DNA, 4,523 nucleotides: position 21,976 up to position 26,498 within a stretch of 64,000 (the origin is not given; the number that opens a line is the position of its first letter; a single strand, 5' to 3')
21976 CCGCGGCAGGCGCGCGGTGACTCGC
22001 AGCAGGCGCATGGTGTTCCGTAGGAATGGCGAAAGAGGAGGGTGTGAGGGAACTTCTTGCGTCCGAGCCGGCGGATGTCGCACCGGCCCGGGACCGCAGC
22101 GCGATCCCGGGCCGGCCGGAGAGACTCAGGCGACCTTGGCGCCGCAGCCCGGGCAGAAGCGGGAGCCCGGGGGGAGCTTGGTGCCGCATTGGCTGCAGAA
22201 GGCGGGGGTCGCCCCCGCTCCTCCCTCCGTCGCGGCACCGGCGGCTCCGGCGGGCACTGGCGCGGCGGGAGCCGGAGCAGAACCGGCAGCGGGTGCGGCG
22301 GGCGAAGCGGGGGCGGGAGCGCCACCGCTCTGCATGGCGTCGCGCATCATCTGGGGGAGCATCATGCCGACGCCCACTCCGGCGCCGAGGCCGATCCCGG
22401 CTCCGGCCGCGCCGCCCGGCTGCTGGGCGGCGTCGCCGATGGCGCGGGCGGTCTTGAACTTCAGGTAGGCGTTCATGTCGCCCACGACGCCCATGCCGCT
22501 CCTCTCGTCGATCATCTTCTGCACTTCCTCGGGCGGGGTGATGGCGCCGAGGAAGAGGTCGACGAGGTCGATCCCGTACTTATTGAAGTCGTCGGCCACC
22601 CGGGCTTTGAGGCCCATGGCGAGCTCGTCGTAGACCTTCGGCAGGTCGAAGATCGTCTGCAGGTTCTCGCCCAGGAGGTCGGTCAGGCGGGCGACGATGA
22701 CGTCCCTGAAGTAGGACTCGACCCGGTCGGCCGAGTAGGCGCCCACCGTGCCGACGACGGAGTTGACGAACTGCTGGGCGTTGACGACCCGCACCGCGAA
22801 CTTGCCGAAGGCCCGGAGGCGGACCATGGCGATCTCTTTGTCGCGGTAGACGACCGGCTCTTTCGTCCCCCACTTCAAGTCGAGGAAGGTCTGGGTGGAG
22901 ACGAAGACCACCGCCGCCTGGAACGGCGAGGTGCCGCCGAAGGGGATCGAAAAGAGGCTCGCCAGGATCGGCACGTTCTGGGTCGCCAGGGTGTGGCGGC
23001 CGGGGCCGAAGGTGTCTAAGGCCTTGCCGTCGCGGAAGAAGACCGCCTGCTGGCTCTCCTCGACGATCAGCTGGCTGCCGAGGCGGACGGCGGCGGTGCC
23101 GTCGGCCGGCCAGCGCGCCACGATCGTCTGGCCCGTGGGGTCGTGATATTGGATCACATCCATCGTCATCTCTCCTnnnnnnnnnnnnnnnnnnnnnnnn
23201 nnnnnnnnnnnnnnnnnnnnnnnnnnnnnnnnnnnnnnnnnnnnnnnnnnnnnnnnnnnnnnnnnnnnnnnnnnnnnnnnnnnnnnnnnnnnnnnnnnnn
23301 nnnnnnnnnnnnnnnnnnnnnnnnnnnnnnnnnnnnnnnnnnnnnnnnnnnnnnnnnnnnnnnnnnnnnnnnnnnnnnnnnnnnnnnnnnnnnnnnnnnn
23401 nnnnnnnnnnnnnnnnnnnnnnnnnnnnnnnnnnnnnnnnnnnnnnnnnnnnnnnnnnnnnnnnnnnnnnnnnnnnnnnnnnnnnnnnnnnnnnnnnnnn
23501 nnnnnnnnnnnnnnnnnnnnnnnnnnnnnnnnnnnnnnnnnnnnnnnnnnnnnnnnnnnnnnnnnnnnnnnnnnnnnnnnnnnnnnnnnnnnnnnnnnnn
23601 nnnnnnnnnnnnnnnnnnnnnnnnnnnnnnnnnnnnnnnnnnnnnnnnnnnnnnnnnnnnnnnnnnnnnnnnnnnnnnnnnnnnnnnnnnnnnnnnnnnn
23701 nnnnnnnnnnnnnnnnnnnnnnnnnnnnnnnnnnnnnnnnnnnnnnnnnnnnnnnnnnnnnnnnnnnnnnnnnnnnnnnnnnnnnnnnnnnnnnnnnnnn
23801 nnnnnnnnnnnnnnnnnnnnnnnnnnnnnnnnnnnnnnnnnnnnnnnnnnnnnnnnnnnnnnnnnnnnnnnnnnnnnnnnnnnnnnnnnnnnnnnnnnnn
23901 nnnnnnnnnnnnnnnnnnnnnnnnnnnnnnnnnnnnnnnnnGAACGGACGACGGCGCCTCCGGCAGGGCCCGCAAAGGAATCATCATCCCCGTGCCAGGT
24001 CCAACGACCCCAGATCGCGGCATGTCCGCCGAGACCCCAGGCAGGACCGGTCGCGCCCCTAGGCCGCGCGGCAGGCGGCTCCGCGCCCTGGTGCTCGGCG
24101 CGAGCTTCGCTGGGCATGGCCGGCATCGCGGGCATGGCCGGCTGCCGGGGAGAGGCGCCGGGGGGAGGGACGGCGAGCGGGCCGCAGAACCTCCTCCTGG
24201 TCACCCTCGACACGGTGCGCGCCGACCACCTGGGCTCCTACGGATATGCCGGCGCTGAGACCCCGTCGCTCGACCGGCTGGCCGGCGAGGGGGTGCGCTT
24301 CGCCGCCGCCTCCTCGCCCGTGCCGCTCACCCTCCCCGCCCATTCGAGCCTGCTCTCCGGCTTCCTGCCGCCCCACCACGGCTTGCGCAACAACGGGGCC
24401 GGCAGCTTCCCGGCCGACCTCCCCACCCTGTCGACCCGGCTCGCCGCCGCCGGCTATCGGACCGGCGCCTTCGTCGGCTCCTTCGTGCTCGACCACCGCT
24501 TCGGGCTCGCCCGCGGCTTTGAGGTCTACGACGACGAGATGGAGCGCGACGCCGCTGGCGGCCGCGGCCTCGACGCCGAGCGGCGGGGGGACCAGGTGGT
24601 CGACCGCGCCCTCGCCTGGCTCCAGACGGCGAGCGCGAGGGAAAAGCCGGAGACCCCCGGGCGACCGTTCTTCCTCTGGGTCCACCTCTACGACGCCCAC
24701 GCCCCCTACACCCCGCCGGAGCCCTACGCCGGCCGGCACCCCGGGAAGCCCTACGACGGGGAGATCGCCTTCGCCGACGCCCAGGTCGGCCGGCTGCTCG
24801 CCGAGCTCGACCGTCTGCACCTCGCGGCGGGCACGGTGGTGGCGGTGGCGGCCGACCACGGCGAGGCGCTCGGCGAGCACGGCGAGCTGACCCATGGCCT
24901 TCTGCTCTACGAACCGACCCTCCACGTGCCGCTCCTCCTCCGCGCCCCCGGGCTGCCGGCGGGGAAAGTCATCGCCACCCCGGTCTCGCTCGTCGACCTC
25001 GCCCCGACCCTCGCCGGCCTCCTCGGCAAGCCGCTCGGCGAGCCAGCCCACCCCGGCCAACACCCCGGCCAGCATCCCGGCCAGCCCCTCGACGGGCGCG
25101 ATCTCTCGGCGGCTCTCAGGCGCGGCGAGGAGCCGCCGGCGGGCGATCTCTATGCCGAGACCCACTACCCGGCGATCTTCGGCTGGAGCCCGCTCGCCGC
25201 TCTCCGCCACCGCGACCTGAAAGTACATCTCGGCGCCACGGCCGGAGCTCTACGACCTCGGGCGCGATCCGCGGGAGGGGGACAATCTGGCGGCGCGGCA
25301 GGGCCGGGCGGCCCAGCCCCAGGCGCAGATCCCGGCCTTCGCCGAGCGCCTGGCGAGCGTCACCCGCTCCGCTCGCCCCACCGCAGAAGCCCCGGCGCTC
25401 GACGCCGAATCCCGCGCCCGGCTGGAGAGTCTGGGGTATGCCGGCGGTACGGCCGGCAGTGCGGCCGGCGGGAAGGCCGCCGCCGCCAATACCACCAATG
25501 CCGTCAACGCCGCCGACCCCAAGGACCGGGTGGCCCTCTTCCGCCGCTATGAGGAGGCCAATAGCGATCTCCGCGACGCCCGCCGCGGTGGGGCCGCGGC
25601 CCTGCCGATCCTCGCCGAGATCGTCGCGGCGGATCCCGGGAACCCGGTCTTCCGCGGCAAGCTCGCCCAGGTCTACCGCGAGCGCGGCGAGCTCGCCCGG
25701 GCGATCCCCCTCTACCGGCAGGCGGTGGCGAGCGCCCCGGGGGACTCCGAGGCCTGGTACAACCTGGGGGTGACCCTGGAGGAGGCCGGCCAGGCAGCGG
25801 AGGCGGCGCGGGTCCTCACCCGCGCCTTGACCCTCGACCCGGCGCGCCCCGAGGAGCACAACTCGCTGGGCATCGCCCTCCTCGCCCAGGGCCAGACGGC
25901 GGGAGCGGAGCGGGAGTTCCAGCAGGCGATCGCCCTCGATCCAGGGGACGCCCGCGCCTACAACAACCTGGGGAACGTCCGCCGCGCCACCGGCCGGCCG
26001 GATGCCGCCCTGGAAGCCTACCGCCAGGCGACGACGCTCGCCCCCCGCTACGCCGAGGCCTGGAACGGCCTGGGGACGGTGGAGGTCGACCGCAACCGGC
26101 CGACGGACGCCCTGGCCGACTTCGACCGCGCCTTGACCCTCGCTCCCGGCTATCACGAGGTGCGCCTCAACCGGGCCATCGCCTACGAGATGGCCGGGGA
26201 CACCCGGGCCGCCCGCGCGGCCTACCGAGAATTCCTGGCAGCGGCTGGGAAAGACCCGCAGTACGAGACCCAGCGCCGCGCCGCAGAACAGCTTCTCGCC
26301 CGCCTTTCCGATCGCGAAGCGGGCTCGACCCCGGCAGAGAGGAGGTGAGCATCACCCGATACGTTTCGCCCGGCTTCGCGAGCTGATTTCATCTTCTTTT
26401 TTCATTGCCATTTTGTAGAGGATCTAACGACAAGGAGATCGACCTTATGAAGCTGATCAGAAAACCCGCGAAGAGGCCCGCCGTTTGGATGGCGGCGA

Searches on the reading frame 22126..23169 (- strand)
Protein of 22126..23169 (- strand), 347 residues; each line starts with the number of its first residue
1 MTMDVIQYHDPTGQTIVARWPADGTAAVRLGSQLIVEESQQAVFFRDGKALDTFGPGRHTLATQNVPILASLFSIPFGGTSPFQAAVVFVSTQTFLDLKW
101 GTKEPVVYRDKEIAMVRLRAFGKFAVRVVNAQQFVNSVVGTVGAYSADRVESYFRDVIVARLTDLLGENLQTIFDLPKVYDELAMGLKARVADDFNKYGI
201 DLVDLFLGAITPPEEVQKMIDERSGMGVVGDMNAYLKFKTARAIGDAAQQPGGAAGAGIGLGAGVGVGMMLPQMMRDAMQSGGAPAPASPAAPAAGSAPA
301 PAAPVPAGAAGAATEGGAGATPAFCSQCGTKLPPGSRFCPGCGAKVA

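Call 10: search_protein_families(library=pfam, proteins=[window:22126-23169:-], max_evalue=0.01)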
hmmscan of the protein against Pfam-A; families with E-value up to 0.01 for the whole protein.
window:22126-23169:- (347 aa): 6 families
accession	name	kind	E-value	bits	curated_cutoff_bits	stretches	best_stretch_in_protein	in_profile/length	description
PF13421.11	Band_7_1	-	7.2e-59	199.4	24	1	26-228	9-211/211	SPFH domain-Band 7 family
PF01145.31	Band_7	-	2.6e-13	50.9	23.6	1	35-223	2-158/176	SPFH domain / Band 7 family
PF13240.11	Zn_Ribbon_1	-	2.1e-08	34.2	25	1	324-346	1-23/23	zinc-ribbon domain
PF12773.13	DZR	-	2.9e-05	24.6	27.3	1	325-346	1-22/45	Double zinc ribbon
PF13248.11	Zn_ribbon_3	-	0.00084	19.2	27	1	325-345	5-25/26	zinc-ribbon domain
PF17032.10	Zn_ribbon_15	-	0.006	17.8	28.9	1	323-343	53-73/73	zinc-ribbon family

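Call 11: search_protein_families(library=padloc, proteins=[window:22126-23169:-], max_evalue=0.01)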
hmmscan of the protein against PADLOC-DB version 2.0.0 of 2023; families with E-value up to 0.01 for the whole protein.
window:22126-23169:- (347 aa): 0 families

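Call 12: find_encoding_contigs(protein=window:22126-23169:-, flank=10000, max_places=10)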
Protein window:22126-23169:- (347 aa): no gene with exactly this product is on record in the collection.
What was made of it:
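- Tried and rejected: A look-up of the exact window SPFH protein found nothing because of a start-codon difference (call 12).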

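Call 97: find_homologous_proteins(query=window:22126-23169:-, max_evalue=1e-60)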
Query window:22126-23169:- (347 aa): 5968 proteins with E <= 1e-60 among 8000 candidates; the best 120 are listed.
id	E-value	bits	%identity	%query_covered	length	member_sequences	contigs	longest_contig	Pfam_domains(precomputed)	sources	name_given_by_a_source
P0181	8.5e-224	760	100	99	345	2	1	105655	PF13240.12,PF01145.32,PF13421.12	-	-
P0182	1.6e-214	729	97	100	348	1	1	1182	PF13240.12,PF01145.32,PF13421.12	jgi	jgi:membrane protease subunit (stomatin/prohibitin family)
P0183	4.7e-211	718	94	100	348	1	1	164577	PF13240.12,PF01145.32,PF13421.12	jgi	jgi:membrane protease subunit (stomatin/prohibitin family)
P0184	1.8e-206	703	93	99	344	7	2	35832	PF13240.12,PF01145.32,PF13421.12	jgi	jgi:membrane protease subunit (stomatin/prohibitin family)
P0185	3.1e-199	679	88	99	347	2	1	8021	PF13240.12,PF01145.32,PF13421.12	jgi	jgi:membrane protease subunit (stomatin/prohibitin family)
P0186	1.8e-197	673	89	99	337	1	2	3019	PF13240.12,PF01145.32,PF13421.12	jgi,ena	-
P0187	8.0e-197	671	67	99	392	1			PF13240.12,PF01145.32,PF13421.12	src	-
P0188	2.0e-196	670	88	99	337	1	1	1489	PF13240.12,PF01145.32,PF13421.12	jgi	jgi:membrane protease subunit (stomatin/prohibitin family)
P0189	1.4e-195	667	89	99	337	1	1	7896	PF13240.12,PF01145.32,PF13421.12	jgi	jgi:membrane protease subunit (stomatin/prohibitin family)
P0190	3.6e-195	666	86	99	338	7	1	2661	PF13240.12,PF01145.32,PF13421.12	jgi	jgi:membrane protease subunit (stomatin/prohibitin family)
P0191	3.3e-193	659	87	99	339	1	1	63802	PF13240.12,PF01145.32,PF13421.12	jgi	jgi:membrane protease subunit (stomatin/prohibitin family)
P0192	3.6e-190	649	83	99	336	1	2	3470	PF13240.12,PF01145.32,PF13421.12,PF13248.12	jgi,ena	-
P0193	2.1e-189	647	84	99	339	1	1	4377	PF13240.12,PF01145.32,PF13421.12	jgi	jgi:membrane protease subunit (stomatin/prohibitin family)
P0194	6.9e-189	645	84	99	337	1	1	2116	PF13240.12,PF01145.32,PF13421.12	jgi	-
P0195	2.4e-182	624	81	97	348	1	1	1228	PF01145.32,PF13421.12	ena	-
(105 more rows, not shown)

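Call 98: find_encoding_contigs(protein=P0183, flank=10000, max_places=2)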
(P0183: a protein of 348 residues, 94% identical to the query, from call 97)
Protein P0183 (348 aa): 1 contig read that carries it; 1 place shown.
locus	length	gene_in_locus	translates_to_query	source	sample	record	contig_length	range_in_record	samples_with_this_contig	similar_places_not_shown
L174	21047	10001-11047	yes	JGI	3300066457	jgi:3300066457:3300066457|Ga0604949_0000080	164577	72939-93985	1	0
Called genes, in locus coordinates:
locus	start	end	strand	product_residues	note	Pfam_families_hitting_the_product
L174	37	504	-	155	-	-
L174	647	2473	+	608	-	-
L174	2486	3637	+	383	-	PF03631:Virul_fac_BrkB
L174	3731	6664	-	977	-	PF13620:CarboxypepD_reg, PF13715:CarbopepD_reg_2, PF22904:NOMO1-like_2nd (faint), PF25183:OMP_b-brl_4, PF00593:TonB_dep_Rec_b-barrel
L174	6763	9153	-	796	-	PF00884:Sulfatase, PF01663:Phosphodiest (weak), PF13424:TPR_12 (weak), PF13432:TPR_16, PF14559:TPR_19, PF13424:TPR_12, PF13432:TPR_16, PF13432:TPR_16, +19 more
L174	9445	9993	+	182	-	-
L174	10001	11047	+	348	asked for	PF13421:Band_7_1, PF01145:Band_7, PF13240:Zn_Ribbon_1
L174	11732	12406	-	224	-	-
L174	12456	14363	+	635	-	PF13469:Sulfotransfer_3, PF13641:Glyco_tranf_2_3, PF00535:Glycos_transf_2, PF10111:Glyco_tranf_2_2 (weak)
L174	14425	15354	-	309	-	PF22842:Pel9A-like_beta_helix (faint), PF13229:Beta_helix (weak)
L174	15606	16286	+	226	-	PF13489:Methyltransf_23, PF13847:Methyltransf_31 (weak), PF08241:Methyltransf_11, PF08242:Methyltransf_12, PF13649:Methyltransf_25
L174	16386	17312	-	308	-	PF13229:Beta_helix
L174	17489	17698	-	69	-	-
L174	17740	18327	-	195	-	PF13229:Beta_helix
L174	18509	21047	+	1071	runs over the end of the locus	PF02012:BNR (faint), PF24316:Tli3 (faint), PF25852:DUF6242_C (faint), PF15902:Sortilin-Vps10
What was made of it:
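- Tried and rejected: This was solved through the homologue search (calls 97, 98).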

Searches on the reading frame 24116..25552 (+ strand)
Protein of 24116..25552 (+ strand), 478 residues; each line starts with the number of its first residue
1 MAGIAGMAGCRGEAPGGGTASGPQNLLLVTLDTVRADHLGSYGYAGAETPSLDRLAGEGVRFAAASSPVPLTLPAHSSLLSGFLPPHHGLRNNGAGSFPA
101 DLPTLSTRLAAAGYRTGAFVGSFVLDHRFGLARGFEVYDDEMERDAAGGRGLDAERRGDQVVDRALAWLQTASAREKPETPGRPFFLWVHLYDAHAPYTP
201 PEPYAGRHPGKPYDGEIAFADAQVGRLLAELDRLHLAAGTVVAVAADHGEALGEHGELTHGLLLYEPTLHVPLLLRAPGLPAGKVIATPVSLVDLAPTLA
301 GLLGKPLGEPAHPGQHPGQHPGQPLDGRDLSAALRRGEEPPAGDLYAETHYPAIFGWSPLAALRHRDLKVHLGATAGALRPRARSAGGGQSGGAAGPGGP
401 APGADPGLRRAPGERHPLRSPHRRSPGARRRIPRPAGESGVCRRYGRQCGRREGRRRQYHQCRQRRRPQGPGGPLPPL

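Call 10: search_protein_families(library=pfam, proteins=[window:24116-25552:+], max_evalue=0.01)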
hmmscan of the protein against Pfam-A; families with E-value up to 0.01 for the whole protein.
window:24116-25552:+ (478 aa): 2 families
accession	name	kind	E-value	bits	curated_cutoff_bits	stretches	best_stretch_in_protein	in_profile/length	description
PF00884.28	Sulfatase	-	2e-41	142.7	25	1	24-304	1-300/301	Sulfatase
PF01663.27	Phosphodiest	-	1.3e-13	51.7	23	2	26-93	1-65/342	Type I phosphodiesterase / nucleotide pyrophosphatase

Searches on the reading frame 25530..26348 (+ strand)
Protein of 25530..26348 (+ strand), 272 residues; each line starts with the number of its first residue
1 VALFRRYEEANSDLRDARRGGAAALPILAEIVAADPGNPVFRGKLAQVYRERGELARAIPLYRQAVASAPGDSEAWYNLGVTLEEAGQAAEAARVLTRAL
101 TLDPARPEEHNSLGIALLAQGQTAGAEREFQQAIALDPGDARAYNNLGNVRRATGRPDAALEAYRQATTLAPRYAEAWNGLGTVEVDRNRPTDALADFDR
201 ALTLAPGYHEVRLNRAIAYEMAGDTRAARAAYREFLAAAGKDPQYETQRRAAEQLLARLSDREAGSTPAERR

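Call 10: search_protein_families(library=pfam, proteins=[window:25530-26348:+], max_evalue=0.01)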
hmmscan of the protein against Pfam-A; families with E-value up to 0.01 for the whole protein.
window:25530-26348:+ (272 aa): 25 families
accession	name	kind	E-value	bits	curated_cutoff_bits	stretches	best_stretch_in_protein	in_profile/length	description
PF13431.12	TPR_17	-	2.7e-37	124.3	24.4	2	61-92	1-32/34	Tetratricopeptide repeat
PF00515.34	TPR_1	-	1.1e-36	123.6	27.8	4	141-174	1-34/34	Tetratricopeptide repeat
PF07719.23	TPR_2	-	2.6e-36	121.2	27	5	141-173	1-33/34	Tetratricopeptide repeat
PF13432.12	TPR_16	-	7.6e-36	122.6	32.7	4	147-208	3-64/65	Tetratricopeptide repeat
PF13414.12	TPR_11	-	3.2e-31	107.2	26.8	4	116-150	3-37/42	TPR repeat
PF14559.12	TPR_19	-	3e-29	101.6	25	5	51-107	3-59/68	Tetratricopeptide repeat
PF13428.12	TPR_14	-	1.1e-28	97.2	23.5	5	45-80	7-42/44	Tetratricopeptide repeat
PF13181.12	TPR_8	-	5.6e-27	92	25.7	2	141-173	1-33/34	Tetratricopeptide repeat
PF13424.12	TPR_12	-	6.8e-23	81.1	30.1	3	111-171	7-75/77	Tetratricopeptide repeat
PF13176.12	TPR_7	-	1.2e-16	59.7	27.9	3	45-72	5-34/36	Tetratricopeptide repeat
PF13371.12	TPR_9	-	4.2e-15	56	35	4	189-247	9-67/73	Tetratricopeptide repeat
PF23914.1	TPR_CcmH_CycH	-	1.2e-14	54.8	42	2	63-172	40-152/158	Cytochrome c-type biogenesis protein H TPR domain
PF13174.12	TPR_6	-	2.6e-13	50.1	26.3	0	74-104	1-31/33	Tetratricopeptide repeat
PF13374.12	TPR_10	-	3.3e-13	49.6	27.5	2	141-167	2-28/42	Tetratricopeptide repeat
PF13429.12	TPR_15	-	4.4e-09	36.6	26.2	1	38-97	145-204/280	Tetratricopeptide repeat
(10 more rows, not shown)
